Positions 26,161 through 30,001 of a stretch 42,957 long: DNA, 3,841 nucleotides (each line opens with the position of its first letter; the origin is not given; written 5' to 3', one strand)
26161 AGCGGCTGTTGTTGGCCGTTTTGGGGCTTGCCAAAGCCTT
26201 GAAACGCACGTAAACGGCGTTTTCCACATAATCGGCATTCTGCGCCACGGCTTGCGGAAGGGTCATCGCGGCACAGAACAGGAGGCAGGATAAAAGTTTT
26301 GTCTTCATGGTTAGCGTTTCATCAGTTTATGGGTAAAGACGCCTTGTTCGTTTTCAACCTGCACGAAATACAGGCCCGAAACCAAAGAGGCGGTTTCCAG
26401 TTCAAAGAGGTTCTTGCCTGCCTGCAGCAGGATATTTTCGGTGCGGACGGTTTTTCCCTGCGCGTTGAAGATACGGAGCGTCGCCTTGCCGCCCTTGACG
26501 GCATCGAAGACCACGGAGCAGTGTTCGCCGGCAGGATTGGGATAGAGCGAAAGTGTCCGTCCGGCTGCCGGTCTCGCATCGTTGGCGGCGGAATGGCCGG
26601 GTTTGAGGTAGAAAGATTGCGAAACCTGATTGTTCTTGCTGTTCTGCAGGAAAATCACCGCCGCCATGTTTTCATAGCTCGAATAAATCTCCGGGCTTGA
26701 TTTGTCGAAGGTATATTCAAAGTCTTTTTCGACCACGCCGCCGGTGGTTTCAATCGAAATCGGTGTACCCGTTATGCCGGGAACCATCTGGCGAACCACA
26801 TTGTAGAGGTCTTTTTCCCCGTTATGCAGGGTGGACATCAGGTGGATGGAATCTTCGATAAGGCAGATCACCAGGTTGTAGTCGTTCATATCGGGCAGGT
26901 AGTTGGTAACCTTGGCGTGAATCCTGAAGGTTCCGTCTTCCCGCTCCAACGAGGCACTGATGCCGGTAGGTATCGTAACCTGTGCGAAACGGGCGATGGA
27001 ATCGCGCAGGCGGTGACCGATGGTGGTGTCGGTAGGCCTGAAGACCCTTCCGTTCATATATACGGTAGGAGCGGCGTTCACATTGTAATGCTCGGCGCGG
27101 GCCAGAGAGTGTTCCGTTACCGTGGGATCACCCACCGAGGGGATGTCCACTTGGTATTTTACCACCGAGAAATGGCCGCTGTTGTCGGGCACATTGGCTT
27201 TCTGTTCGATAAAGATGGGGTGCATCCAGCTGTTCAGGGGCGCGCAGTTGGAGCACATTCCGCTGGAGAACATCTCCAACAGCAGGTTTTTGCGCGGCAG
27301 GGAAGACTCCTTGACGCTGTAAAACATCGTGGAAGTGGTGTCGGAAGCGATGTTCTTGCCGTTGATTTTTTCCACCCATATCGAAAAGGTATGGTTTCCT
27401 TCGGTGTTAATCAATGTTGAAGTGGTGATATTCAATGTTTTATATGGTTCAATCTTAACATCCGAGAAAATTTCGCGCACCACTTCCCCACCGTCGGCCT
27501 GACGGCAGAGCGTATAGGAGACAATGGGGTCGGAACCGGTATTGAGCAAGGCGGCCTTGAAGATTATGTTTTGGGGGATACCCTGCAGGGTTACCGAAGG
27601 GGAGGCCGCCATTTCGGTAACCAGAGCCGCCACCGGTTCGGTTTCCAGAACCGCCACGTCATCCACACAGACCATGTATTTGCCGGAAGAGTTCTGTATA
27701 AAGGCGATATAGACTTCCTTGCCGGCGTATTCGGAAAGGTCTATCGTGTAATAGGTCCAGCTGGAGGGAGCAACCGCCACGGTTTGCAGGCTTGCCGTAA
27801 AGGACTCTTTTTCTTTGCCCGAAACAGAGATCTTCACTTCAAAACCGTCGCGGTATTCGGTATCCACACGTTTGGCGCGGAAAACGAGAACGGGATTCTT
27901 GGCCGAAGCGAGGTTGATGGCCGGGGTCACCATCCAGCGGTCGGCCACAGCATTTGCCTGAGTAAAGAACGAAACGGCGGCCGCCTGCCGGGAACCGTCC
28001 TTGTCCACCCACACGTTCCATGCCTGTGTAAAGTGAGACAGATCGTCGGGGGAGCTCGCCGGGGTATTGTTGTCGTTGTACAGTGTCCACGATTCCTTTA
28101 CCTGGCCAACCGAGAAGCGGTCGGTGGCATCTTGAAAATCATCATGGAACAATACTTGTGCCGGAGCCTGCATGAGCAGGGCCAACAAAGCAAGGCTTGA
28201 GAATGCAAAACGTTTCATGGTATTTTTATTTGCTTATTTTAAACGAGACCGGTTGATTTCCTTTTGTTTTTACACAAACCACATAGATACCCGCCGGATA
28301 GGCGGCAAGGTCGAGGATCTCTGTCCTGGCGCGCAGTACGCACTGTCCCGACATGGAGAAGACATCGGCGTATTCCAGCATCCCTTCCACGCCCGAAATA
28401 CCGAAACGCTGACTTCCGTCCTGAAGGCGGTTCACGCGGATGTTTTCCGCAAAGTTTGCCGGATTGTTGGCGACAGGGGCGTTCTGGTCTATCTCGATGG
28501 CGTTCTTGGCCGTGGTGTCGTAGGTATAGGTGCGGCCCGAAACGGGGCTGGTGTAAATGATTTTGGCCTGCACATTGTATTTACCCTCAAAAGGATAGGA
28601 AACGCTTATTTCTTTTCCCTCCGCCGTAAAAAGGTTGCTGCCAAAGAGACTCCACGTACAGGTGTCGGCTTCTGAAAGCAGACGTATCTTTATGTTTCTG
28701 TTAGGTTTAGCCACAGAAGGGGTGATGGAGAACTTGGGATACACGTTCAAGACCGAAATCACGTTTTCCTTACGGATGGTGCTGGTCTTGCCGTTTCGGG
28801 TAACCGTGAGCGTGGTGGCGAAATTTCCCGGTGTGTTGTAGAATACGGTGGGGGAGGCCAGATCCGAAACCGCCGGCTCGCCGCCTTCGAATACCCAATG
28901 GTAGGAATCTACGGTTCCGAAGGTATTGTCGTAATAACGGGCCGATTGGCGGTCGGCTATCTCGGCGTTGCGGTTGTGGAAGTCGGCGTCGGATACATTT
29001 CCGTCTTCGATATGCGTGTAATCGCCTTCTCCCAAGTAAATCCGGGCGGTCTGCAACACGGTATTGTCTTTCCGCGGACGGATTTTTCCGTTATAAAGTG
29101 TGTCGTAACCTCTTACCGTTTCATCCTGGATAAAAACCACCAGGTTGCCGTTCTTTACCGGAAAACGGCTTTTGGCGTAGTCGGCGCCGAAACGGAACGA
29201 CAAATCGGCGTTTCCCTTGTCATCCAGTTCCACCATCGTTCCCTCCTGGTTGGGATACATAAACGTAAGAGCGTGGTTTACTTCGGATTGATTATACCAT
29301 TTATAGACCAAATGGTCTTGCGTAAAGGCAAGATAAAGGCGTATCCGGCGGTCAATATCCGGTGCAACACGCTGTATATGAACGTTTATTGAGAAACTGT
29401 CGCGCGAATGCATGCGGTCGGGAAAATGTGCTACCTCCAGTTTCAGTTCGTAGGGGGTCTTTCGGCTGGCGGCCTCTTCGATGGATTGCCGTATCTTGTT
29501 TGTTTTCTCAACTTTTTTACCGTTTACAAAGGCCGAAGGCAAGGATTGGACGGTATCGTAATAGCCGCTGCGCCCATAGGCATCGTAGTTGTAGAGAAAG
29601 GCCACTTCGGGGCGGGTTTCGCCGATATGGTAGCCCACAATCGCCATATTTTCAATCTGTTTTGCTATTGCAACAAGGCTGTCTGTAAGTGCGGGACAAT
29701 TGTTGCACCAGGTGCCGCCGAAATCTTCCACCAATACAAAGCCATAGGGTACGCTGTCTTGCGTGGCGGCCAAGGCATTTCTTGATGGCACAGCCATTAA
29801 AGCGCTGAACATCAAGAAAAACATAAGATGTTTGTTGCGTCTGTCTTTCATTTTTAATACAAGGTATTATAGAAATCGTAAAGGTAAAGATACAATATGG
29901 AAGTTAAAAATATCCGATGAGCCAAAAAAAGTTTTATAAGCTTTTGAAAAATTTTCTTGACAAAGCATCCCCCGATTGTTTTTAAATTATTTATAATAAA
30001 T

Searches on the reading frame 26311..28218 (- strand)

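Call 23: search_protein_families(library=pfam, proteins=[window:26311-28218:-], max_evalue=0.00001)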
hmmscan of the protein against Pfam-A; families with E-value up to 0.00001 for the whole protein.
window:26311-28218:- (635 aa): 2 families
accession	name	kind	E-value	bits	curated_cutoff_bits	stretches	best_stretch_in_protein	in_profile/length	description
PF11551.14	Omp28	-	4.1e-13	50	34.9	1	376-536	6-163/171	Outer membrane protein Omp28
PF18962.6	Por_Secre_tail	-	2.2e-12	47.5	27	1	558-632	1-73/75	Secretion system C-terminal sorting domain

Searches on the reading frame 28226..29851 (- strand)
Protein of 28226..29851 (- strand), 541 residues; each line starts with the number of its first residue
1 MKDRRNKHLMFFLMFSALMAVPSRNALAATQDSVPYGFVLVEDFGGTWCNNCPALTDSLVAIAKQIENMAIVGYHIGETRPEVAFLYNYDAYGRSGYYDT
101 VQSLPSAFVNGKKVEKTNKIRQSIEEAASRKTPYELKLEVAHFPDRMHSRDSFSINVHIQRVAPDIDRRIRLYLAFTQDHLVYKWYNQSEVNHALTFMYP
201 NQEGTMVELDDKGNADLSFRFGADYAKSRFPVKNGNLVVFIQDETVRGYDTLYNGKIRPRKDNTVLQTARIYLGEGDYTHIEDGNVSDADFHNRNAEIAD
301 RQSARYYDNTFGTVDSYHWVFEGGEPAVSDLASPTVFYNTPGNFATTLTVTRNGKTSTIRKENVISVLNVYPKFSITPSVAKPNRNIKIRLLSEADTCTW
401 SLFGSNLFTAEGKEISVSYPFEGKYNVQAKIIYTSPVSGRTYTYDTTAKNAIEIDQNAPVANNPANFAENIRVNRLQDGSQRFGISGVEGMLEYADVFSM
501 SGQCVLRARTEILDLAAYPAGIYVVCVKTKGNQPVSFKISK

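Call 23: search_protein_families(library=pfam, proteins=[window:28226-29851:-], max_evalue=0.00001)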
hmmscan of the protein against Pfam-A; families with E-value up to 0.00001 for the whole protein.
window:28226-29851:- (541 aa): 2 families
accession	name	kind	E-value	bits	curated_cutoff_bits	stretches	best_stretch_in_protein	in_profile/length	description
PF18911.6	PKD_4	-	4.2e-06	27.2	27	0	307-365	27-83/85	PKD domain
PF00801.26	PKD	-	6.5e-06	26.5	23.5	0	313-353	28-68/80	PKD domain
